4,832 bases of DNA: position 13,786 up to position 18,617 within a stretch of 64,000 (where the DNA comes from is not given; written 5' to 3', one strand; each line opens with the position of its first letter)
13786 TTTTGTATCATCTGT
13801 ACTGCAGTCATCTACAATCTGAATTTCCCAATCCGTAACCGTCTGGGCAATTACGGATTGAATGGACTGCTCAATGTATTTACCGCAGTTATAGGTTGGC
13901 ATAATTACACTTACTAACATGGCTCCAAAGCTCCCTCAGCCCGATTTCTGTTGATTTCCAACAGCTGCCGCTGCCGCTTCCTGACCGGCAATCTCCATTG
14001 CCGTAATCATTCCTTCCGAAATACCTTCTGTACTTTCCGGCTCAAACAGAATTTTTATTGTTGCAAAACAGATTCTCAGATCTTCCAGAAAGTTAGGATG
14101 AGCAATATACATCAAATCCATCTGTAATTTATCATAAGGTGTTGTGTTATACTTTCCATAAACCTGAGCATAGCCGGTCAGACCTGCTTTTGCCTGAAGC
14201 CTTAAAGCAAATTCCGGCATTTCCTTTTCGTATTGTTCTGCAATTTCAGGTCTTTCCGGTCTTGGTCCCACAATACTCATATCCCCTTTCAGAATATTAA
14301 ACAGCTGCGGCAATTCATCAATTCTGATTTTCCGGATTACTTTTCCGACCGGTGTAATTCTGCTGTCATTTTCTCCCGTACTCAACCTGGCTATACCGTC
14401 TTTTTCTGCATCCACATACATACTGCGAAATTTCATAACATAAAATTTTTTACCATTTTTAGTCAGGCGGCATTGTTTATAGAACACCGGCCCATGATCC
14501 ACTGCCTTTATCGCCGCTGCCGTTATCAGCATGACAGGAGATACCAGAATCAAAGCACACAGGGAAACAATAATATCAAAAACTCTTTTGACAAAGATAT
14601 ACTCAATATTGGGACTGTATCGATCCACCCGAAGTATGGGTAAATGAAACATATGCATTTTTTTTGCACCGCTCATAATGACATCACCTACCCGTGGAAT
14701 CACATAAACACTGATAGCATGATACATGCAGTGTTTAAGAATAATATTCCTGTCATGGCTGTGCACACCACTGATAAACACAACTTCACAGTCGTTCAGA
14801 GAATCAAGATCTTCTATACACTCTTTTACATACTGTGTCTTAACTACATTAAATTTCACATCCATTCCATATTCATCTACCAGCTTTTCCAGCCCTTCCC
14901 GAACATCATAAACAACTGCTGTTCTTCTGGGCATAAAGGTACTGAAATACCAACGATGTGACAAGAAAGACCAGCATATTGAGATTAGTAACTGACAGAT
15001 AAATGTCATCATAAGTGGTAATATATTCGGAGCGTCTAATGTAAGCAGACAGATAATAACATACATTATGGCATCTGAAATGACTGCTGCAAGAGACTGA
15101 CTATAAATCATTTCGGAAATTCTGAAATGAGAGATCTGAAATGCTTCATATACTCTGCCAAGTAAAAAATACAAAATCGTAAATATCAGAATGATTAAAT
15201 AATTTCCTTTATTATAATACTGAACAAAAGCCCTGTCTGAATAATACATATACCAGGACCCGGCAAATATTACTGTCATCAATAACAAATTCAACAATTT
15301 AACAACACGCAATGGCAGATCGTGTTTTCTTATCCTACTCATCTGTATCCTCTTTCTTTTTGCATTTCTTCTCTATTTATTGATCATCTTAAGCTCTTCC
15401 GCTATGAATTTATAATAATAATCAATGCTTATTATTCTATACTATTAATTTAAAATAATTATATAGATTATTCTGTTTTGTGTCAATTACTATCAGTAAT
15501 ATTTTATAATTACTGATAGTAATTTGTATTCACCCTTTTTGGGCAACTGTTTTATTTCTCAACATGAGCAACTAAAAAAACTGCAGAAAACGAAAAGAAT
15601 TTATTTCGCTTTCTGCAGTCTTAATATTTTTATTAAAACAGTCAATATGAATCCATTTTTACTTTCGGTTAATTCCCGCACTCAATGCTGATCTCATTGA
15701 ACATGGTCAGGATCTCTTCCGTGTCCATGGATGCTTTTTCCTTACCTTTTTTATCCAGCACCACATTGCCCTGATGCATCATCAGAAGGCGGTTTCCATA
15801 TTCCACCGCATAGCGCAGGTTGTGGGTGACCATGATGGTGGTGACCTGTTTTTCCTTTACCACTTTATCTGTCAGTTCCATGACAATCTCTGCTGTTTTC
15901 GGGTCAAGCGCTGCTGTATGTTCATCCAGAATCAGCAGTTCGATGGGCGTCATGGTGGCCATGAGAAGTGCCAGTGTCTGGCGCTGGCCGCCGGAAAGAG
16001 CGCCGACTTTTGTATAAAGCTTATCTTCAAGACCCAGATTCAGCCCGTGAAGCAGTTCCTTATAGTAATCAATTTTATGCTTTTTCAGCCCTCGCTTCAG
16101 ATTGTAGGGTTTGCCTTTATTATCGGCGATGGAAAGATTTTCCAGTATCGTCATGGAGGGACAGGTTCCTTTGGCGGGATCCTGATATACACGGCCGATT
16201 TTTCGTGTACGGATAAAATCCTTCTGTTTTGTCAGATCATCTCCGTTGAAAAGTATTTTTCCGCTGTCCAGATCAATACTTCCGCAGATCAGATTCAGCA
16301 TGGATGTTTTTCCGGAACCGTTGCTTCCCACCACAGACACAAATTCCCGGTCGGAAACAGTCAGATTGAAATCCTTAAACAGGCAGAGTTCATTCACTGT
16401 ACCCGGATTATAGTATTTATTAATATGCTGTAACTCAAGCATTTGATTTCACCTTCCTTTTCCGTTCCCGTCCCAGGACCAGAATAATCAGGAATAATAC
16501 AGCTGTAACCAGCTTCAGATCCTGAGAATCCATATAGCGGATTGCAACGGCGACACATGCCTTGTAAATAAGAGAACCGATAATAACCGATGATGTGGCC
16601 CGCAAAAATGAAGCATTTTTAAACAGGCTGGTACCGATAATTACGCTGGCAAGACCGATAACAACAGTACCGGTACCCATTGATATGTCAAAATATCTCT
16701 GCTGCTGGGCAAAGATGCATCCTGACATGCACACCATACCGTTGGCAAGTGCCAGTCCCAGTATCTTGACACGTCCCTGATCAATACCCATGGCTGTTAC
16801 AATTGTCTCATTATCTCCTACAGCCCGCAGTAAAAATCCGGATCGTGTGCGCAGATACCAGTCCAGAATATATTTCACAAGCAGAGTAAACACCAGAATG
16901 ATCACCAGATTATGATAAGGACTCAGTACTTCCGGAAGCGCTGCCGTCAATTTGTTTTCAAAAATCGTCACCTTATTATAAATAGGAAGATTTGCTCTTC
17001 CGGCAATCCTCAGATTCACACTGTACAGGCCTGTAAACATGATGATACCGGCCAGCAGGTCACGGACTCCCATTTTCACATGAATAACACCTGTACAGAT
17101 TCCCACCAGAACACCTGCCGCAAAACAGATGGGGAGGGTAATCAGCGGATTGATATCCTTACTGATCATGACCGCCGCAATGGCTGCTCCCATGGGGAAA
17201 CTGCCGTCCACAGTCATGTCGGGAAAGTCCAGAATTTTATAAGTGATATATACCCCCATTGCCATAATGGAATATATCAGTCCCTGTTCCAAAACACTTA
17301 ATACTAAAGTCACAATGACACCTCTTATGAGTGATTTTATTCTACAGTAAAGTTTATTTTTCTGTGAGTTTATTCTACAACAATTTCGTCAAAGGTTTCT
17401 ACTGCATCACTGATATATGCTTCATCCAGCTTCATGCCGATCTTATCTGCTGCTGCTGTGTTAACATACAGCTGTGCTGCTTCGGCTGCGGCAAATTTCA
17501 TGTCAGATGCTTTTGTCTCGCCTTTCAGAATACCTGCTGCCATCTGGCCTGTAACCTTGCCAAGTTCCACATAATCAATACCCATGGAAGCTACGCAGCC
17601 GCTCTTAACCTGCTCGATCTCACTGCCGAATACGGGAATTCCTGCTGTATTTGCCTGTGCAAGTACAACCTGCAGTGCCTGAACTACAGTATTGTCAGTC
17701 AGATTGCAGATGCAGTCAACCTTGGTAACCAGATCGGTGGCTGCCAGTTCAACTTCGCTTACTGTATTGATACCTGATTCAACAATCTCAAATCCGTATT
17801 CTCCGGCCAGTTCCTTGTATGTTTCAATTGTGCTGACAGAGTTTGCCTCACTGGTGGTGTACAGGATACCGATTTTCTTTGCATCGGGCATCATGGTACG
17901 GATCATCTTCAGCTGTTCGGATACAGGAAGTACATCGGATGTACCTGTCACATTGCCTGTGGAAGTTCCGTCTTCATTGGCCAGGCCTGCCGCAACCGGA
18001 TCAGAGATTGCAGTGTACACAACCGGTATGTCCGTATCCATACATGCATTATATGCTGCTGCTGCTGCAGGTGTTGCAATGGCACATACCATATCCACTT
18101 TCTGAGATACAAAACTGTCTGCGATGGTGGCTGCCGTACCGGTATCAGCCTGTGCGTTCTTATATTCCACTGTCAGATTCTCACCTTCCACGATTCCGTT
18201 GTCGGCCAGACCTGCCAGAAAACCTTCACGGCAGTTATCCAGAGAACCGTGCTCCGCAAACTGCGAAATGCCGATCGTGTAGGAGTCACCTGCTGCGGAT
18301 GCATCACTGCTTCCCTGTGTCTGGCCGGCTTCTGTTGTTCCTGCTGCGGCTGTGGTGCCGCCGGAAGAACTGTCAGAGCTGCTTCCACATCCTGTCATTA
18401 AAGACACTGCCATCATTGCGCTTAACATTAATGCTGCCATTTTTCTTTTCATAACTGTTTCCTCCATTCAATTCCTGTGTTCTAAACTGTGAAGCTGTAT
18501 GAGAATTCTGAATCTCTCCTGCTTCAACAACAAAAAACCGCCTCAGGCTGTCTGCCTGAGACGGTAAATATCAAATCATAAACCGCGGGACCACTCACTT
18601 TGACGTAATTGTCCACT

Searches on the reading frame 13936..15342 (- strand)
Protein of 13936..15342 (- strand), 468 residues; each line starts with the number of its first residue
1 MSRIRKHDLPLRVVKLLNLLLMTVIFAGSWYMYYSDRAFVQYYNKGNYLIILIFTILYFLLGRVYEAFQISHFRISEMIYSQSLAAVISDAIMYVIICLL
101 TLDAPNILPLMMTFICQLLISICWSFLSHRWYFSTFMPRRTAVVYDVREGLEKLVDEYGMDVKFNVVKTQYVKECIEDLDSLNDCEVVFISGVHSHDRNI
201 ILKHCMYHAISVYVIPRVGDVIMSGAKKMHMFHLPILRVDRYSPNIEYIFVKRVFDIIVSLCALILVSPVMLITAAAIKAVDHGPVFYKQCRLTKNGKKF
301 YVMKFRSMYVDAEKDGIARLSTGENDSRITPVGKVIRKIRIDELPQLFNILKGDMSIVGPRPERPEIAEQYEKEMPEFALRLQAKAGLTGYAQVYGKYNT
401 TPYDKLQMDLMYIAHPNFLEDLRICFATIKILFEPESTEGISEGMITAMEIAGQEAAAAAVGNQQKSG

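Call 42: search_protein_families(library=pfam, proteins=[window:13936-15342:-], max_evalue=0.00001)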
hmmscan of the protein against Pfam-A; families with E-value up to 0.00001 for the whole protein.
window:13936-15342:- (468 aa): 1 family
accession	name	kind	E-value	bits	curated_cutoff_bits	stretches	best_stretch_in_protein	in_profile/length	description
PF02397.22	Bac_transf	-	8.1e-64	214.9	27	1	252-433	1-178/179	Bacterial sugar transferase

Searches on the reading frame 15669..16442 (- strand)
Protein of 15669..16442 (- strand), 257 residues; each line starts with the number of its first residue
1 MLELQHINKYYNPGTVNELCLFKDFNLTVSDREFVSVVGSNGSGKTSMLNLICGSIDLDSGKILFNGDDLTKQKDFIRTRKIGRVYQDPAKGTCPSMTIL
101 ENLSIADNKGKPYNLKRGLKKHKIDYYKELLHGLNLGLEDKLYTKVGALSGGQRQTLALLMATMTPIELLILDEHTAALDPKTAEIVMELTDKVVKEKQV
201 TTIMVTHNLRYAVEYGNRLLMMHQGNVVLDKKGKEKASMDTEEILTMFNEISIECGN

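Call 42: search_protein_families(library=pfam, proteins=[window:15669-16442:-], max_evalue=0.00001)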
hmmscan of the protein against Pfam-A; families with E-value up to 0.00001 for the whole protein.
window:15669-16442:- (257 aa): 2 families
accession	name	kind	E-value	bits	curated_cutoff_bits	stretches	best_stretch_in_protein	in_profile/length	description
PF00005.33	ABC_tran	-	2.7e-26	93.2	25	1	23-177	2-137/137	ABC transporter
PF02463.25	SMC_N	-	6.6e-12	45.8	40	1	30-213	22-205/220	RecF/RecN/SMC N terminal domain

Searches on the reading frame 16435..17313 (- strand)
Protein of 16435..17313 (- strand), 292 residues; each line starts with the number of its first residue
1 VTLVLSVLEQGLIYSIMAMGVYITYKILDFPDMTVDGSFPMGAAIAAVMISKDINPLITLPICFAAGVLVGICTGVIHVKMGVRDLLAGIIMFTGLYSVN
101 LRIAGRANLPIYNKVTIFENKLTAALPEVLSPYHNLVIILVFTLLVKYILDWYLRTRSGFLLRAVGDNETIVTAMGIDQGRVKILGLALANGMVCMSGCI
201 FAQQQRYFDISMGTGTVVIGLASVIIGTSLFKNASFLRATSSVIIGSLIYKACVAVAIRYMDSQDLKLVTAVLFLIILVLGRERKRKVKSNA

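Call 42: search_protein_families(library=pfam, proteins=[window:16435-17313:-], max_evalue=0.00001)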
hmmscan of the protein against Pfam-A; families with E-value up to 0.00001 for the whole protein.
window:16435-17313:- (292 aa): 1 family
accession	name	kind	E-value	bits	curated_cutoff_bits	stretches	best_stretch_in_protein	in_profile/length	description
PF02653.21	BPD_transp_2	-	7.5e-26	91.3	26.8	1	4-277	2-267/269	Branched-chain amino acid transport system / permease component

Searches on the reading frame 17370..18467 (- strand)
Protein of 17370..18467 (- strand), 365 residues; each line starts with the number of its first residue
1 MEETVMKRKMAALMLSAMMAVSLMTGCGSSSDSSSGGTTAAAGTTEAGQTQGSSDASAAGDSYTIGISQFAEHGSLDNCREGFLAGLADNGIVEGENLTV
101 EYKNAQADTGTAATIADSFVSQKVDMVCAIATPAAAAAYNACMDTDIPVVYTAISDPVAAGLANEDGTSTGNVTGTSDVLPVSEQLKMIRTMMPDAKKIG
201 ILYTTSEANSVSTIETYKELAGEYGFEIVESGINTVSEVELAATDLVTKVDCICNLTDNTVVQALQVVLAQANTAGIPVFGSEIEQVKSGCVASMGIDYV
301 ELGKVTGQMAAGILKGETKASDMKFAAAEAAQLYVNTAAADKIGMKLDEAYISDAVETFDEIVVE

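Call 42: search_protein_families(library=pfam, proteins=[window:17370-18467:-], max_evalue=0.00001)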
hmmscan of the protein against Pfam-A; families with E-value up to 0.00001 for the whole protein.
window:17370-18467:- (365 aa): 2 families
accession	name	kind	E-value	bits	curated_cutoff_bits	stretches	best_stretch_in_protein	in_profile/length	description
PF04392.18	ABC_sub_bind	-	3.9e-76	256.5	25.9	1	65-357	2-291/293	ABC transporter substrate binding protein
PF13407.12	Peripla_BP_4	-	5e-08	33.2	35.1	0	214-323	17-122/258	Periplasmic binding protein domain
